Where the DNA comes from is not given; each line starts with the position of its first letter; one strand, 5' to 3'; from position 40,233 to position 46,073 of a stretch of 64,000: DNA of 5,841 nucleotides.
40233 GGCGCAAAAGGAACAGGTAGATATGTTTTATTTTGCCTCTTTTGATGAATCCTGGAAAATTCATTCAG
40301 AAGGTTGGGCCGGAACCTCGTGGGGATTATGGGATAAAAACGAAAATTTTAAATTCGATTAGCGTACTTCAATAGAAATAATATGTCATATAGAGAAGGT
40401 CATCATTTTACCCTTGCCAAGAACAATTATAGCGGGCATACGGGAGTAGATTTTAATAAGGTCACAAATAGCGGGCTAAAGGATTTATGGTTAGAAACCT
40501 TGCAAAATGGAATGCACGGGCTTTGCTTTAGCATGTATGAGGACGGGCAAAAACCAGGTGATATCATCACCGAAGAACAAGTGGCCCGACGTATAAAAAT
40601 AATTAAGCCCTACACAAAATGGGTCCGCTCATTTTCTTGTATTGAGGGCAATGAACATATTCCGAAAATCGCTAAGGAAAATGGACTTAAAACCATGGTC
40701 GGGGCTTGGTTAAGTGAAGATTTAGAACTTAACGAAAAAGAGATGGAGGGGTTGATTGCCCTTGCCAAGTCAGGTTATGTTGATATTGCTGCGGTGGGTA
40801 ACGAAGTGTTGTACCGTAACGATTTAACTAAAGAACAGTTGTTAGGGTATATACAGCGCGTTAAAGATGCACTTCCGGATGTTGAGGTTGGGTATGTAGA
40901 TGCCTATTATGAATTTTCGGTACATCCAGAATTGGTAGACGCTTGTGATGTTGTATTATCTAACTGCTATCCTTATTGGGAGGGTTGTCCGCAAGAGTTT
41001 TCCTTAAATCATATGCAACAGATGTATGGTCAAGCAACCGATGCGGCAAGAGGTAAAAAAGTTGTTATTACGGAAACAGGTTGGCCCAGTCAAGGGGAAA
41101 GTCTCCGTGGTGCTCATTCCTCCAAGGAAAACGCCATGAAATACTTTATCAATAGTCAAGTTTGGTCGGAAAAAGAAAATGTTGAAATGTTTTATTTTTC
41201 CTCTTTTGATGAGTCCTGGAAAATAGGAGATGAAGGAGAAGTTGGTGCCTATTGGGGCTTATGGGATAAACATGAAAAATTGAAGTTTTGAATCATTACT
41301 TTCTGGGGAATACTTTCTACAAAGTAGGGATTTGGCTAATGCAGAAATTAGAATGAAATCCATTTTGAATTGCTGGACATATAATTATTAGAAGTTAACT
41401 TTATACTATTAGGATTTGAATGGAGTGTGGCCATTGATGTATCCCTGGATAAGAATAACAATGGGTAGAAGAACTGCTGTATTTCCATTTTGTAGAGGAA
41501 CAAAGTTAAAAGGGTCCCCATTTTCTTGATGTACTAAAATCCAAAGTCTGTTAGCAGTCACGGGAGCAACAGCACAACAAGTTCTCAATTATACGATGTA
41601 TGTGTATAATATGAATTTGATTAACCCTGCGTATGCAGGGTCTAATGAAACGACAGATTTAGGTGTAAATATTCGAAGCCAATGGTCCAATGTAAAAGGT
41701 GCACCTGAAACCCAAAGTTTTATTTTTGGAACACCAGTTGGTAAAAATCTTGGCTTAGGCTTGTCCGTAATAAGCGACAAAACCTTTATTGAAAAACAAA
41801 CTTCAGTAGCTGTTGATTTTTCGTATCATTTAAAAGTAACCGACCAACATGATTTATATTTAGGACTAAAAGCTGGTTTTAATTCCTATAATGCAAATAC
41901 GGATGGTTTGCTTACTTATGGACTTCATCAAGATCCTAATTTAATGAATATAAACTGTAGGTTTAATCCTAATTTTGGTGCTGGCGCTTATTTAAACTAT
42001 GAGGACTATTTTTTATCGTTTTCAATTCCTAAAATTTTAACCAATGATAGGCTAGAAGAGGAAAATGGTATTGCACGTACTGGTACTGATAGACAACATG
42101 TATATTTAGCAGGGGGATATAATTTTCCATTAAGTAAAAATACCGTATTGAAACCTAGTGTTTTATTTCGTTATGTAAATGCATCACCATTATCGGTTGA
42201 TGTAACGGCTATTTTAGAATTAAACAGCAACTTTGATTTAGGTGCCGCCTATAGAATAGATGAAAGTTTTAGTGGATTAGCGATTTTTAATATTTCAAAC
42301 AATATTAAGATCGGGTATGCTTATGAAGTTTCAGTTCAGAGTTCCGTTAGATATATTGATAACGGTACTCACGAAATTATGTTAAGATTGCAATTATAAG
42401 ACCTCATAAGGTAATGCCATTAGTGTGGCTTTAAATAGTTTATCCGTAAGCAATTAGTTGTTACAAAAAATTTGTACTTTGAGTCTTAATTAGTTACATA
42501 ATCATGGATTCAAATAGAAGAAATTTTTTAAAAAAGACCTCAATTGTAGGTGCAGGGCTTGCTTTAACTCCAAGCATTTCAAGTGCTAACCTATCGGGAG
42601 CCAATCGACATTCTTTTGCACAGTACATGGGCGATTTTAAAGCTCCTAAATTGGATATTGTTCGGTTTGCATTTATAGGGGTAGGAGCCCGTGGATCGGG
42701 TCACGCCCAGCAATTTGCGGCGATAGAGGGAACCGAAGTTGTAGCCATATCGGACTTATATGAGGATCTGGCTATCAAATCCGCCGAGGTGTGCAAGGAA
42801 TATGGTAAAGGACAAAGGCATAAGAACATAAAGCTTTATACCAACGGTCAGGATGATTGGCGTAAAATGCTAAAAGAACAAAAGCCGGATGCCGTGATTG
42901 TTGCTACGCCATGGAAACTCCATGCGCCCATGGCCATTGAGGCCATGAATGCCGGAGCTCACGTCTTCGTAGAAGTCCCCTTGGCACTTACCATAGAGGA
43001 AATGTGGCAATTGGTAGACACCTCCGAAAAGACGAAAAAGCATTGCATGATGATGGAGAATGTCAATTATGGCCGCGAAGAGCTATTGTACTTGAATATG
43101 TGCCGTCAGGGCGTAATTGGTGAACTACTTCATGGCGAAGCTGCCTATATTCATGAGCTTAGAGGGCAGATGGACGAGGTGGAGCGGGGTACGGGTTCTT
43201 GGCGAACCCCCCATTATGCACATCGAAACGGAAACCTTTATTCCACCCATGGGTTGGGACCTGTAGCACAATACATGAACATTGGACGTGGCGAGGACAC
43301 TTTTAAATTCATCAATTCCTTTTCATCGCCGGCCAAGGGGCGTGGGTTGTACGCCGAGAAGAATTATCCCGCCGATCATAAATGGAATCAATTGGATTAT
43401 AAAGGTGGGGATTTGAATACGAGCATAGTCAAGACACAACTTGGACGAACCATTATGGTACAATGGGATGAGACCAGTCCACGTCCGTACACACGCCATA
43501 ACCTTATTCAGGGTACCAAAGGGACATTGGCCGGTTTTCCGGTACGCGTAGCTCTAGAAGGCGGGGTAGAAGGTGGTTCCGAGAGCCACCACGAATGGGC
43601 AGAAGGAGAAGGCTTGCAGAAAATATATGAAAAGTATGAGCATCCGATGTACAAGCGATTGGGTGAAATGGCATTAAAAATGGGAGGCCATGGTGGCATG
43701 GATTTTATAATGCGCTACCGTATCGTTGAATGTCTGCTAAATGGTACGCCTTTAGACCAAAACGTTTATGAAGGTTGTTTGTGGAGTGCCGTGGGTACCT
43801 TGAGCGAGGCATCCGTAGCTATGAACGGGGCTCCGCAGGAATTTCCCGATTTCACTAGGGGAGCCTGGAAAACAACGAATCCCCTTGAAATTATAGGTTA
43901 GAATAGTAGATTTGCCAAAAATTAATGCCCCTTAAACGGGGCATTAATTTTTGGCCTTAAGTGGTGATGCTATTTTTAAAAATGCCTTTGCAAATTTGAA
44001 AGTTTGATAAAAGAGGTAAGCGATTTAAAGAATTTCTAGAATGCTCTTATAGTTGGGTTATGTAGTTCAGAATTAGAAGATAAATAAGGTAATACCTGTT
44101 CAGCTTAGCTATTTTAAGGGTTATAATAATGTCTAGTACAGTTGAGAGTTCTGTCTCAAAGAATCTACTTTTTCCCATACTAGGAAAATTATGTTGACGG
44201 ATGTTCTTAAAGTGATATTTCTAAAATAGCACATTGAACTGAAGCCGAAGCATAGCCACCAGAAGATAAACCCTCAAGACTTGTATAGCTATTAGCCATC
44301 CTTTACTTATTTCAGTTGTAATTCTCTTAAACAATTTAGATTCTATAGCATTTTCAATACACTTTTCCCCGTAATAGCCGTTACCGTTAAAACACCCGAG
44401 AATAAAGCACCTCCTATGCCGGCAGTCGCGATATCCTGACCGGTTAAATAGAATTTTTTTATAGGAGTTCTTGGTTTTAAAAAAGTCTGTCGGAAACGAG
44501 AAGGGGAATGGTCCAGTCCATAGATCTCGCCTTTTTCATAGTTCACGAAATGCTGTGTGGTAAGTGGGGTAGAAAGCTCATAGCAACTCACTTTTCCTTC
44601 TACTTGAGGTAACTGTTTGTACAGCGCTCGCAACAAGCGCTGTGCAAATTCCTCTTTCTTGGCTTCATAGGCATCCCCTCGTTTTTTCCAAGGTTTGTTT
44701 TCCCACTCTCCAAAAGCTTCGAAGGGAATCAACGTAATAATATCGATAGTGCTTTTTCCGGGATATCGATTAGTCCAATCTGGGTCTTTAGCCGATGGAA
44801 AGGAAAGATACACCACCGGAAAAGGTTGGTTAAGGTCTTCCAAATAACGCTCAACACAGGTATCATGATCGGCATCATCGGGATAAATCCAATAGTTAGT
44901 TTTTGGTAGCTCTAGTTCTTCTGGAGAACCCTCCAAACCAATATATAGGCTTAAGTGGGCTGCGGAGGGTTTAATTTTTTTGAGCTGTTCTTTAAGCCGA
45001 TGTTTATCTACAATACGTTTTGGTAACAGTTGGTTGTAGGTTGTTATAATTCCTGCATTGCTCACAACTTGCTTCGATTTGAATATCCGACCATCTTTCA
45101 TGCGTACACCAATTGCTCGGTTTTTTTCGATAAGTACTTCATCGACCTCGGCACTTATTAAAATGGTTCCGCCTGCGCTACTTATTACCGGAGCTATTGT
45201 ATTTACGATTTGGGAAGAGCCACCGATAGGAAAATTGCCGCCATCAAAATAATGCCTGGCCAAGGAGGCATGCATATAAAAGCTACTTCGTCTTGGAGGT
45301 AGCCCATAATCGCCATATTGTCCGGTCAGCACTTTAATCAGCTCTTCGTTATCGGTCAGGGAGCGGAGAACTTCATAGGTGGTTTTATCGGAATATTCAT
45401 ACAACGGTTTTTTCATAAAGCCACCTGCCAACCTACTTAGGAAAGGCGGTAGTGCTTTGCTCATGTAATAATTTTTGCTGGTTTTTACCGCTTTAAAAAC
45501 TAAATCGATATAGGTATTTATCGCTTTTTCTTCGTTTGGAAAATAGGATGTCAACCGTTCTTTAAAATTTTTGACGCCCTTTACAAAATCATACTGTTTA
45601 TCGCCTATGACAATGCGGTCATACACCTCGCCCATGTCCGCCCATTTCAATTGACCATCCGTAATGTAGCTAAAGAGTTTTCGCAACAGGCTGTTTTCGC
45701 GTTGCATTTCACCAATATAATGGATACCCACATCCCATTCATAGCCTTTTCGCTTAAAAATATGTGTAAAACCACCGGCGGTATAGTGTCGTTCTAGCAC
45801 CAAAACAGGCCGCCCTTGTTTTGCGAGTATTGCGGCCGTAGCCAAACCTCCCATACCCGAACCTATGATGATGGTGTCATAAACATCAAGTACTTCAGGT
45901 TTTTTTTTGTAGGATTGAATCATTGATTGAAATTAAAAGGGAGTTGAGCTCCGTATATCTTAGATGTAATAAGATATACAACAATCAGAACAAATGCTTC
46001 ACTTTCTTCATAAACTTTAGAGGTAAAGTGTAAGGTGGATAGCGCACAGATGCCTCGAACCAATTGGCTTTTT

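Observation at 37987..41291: Sugar permease covalently fused to a cytoplasmic GH17 domain, followed by a free-standing GH17 paralog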

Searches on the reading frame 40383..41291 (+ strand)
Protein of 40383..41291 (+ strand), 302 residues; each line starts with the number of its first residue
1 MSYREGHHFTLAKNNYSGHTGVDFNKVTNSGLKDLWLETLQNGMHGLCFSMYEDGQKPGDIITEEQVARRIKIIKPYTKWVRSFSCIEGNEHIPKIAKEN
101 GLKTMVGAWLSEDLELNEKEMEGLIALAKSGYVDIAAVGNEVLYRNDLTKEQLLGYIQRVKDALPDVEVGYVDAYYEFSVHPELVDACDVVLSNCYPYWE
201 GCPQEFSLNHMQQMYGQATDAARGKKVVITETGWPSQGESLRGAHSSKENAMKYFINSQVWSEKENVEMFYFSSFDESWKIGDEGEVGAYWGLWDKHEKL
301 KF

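Call 4: search_protein_families(library=pfam, proteins=[window:40383-41291:+])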
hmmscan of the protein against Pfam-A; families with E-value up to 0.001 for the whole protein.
window:40383-41291:+ (302 aa): 1 family
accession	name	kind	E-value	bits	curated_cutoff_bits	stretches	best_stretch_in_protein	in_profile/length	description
PF00332.24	Glyco_hydro_17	-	7.1e-11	42.7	28.2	1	226-301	225-301/306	Glycosyl hydrolases family 17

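Call 7: search_protein_families(library=ncbifam, proteins=[window:40383-41291:+], max_evalue=0.01)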
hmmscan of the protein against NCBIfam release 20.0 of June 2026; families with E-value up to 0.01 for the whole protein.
window:40383-41291:+ (302 aa): 0 families

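Call 16: find_homologous_proteins(query=window:40383-41291:+, max_evalue=1e-10)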
Query window:40383-41291:+ (302 aa): 8000 proteins with E <= 1e-10 among 8000 candidates; the best 120 are listed.
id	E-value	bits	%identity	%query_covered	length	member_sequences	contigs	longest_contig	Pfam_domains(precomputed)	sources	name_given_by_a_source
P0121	2.0e-207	706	100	100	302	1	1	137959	PF00332.25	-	-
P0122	1.9e-198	677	95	100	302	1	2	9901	PF00332.25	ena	-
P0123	4.8e-194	662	93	100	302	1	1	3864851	PF00332.25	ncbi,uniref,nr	ncbi:glycosyl hydrolase family 17 protein [Maribacter aestuarii]|uniref:glycoside hydrolase family 1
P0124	1.5e-175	601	83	100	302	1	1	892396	PF00332.25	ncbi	ncbi:MAG: hypothetical protein Mars2KO_04060 [Maribacter sp.]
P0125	5.5e-174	596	81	100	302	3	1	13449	PF00332.25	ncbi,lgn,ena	-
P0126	9.3e-174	596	82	100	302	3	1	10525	PF00332.25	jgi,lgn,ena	jgi:exo-beta-1,3-glucanase (GH17 family)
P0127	6.0e-173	593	80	100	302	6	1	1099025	PF00332.25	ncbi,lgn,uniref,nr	ncbi:glycoside hydrolase family 17 protein [Maribacter antarcticus]|uniref:glycoside hydrolase famil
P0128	5.1e-172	590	82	100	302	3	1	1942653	PF00332.25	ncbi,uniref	ncbi:glycosyl hydrolase family 17 protein [uncultured Croceitalea sp.]|uniref:glycoside hydrolase fa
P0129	5.2e-172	590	80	100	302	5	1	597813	PF00332.25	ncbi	-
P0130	5.3e-172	590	80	100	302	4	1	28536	PF00332.25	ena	-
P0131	2.5e-171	588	80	100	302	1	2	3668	PF00332.25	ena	-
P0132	5.3e-171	587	80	100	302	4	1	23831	PF00332.25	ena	-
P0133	5.9e-171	586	79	100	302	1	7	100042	PF00332.25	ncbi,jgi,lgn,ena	ncbi:MAG: glucan 1,3-beta-glucosidase [Maribacter sp.]|jgi:glucan 1,3-beta-glucosidase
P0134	6.7e-171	586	81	100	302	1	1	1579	PF00332.25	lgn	-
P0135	7.6e-171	586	81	100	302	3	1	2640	PF00332.25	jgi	-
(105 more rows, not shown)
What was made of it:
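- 40383..41291 (+): Free-standing cytoplasmic GH17, 302 aa, ortholog of FORMB_24750 and MlGH17B. E141 (40803-40805), Y144, W199/E200, E231 (41073-41075). Call 16 (73-93% identical orthologs, all about 302 aa).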

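Call 20: find_related_loci(query=A1, collection=genome_contigs, flank=10000)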
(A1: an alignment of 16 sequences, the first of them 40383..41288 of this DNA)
Query A1 (302 aa) in genome_contigs; peptide patterns used: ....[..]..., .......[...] (x = any residue, [..] = any of these).
599 stretches matched a pattern (row limit reached: there are more); 598 encode a relative of the query (tblastn E <= 1e-3); the best 80 are kept; 80 distinct loci.
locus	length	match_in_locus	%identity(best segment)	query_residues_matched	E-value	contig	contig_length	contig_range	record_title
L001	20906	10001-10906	81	1-302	4e-176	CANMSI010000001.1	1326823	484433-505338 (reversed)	uncultured Flavobacteriaceae bacterium isolate 2-919.fasta genome assembly, contig: NODE_1, whole genome shotgun sequenc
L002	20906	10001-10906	81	1-302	8e-174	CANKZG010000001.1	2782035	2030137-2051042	uncultured Flavobacteriaceae bacterium isolate 3-347-G.fasta genome assembly, contig: NODE_1, whole genome shotgun seque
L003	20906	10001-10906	79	1-302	4e-173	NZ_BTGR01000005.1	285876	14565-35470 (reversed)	Croceitalea sp. MTPC6 Contig05, whole genome shotgun sequence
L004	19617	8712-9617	76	1-302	3e-166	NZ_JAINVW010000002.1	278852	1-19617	Flagellimonas meishanensis strain NBU2970 Scaffold1_2, whole genome shotgun sequence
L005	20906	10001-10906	75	1-302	2e-160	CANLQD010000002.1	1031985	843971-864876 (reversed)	uncultured Flavobacteriaceae bacterium isolate 920-3Z.fasta genome assembly, contig: NODE_2, whole genome shotgun sequen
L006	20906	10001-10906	74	1-302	3e-159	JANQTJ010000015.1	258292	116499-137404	MAG: Flaviramulus sp. isolate MAG_06 P22051_101_S23_metaspades_1_258292_cov_8, whole genome shotgun sequence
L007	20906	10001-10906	73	1-302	1e-158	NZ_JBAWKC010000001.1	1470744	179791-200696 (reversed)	Gaetbulibacter aquiaggeris strain KEM-8 NODE_1_Gaeaqu_1470744_cov_404.041356, whole genome shotgun sequence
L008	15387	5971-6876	73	1-302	2e-158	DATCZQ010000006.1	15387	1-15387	MAG TPA_asm: Yeosuana sp. isolate SMAG_U74 k141_360624, whole genome shotgun sequence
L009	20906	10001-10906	72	1-302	4e-158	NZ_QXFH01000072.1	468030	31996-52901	Flagellimonas lutimaris strain KCTC 22173 396, whole genome shotgun sequence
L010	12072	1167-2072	74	1-302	6e-158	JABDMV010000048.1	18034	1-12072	MAG: Flaviramulus sp. isolate SS_bin_110 k127_243913, whole genome shotgun sequence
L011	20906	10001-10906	73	1-302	2e-156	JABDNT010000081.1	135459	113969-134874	MAG: Flavobacteriaceae bacterium isolate Site_A11 k127_1947775, whole genome shotgun sequence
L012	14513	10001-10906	73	1-302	2e-156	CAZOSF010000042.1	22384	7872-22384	MAG TPA_asm: uncultured Alteromonas sp. isolate binchicken_co176_91 genome assembly, contig: NODE_1199_length_22384_cov_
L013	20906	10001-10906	73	1-302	1e-155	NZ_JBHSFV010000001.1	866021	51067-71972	Dokdonia ponticola strain CGMCC 1.16527 spades_K_17_127_1, whole genome shotgun sequence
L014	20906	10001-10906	74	1-302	1e-155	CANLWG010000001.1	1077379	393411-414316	uncultured Flavobacteriaceae bacterium isolate 2-963.fasta genome assembly, contig: NODE_1, whole genome shotgun sequenc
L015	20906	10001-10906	74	1-302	1e-154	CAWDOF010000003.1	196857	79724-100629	MAG: uncultured Flavobacteriaceae bacterium isolate MFD03250.bin.1.160 genome assembly, contig: contig_14343, whole geno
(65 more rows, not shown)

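Call 54: find_encoding_contigs(protein=P0123, flank=10000, max_places=2)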
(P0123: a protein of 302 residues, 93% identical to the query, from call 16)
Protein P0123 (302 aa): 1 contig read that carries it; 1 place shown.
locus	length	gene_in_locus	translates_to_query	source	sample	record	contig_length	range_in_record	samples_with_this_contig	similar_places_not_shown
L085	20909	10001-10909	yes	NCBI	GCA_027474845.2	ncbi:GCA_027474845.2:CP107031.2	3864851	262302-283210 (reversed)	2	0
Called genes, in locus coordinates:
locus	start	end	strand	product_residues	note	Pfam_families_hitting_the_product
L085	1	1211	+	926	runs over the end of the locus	PF18911:PKD_4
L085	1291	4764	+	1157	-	-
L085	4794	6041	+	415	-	PF00332:Glyco_hydro_17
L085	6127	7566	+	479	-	PF02055:Glyco_hydro_30, PF17189:Glyco_hydro_30C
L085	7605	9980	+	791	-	PF07690:MFS_1, PF13347:MFS_2, PF00332:Glyco_hydro_17 (weak)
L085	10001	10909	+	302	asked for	PF00332:Glyco_hydro_17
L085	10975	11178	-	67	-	-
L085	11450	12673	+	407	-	PF00174:Oxidored_molyb, PF03404:Mo-co_dimer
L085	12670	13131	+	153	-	-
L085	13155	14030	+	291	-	PF04116:FA_hydroxylase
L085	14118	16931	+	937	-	PF13620:CarboxypepD_reg, PF13715:CarbopepD_reg_2, PF07715:Plug, PF00593:TonB_dep_Rec_b-barrel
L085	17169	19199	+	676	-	PF00456:Transketolase_N, PF02779:Transket_pyr, PF02780:Transketolase_C (weak), PF22613:Transketolase_C_1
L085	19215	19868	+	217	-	PF00923:TAL_FSA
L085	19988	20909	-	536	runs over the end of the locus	PF01235:Na_Ala_symp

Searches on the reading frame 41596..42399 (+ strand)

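Call 4: search_protein_families(library=pfam, proteins=[window:41596-42399:+])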
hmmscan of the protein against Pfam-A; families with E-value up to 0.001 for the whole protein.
window:41596-42399:+ (267 aa): 1 family
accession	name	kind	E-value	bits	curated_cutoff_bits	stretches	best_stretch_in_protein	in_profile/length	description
PF11751.14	PorP_SprF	-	1.9e-69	234.7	22.3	1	2-264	12-272/273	Type IX secretion system membrane protein PorP/SprF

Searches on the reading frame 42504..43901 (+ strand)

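Call 4: search_protein_families(library=pfam, proteins=[window:42504-43901:+])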
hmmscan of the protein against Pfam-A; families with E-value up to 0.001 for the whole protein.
window:42504-43901:+ (465 aa): 2 families
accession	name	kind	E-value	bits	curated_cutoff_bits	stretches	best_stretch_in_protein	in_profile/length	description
PF21252.2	Glyco_hydro_109_C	-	5.3e-56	189.3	27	1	195-367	2-186/187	Glycosyl hydrolase 109, C-terminal domain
PF01408.29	GFO_IDH_MocA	-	1.2e-19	71.5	24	1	53-183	1-118/120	Oxidoreductase family, NAD-binding Rossmann fold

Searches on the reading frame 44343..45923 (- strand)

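Call 4: search_protein_families(library=pfam, proteins=[window:44343-45923:-])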
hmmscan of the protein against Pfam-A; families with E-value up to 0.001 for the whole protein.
window:44343-45923:- (526 aa): 10 families
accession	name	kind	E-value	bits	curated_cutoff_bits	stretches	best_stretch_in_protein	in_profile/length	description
PF01593.30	Amino_oxidase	-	9.6e-18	65.1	19.8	1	24-517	1-442/443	Flavin containing amine oxidoreductase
PF13450.12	NAD_binding_8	-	3e-12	47.1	21.9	1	19-84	1-65/68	NAD(P)-binding Rossmann-like domain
PF00890.30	FAD_binding_2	-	1.2e-07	31.7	20.4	1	16-54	1-39/414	FAD binding domain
PF01266.30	DAO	-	1.8e-06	28.1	27.9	1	16-51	1-37/353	FAD dependent oxidoreductase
PF00996.24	GDI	-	5.8e-06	25.5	23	0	219-292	213-286/436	GDP dissociation inhibitor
PF03486.20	HI0933_like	-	7.4e-06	26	50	0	16-49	2-35/244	HI0933-like protein Rossmann domain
PF01134.28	GIDA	-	8.1e-05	22.3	22.1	0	254-292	112-150/391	Glucose inhibited division protein A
PF01494.25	FAD_binding_3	-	0.0002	21.1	22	1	15-48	2-35/349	FAD binding domain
PF01946.23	Thi4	-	0.00021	21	26.2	1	6-51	9-55/235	Thi4 family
PF12831.13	FAD_oxidored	-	0.00037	20.4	27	0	16-52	1-37/416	FAD dependent oxidoreductase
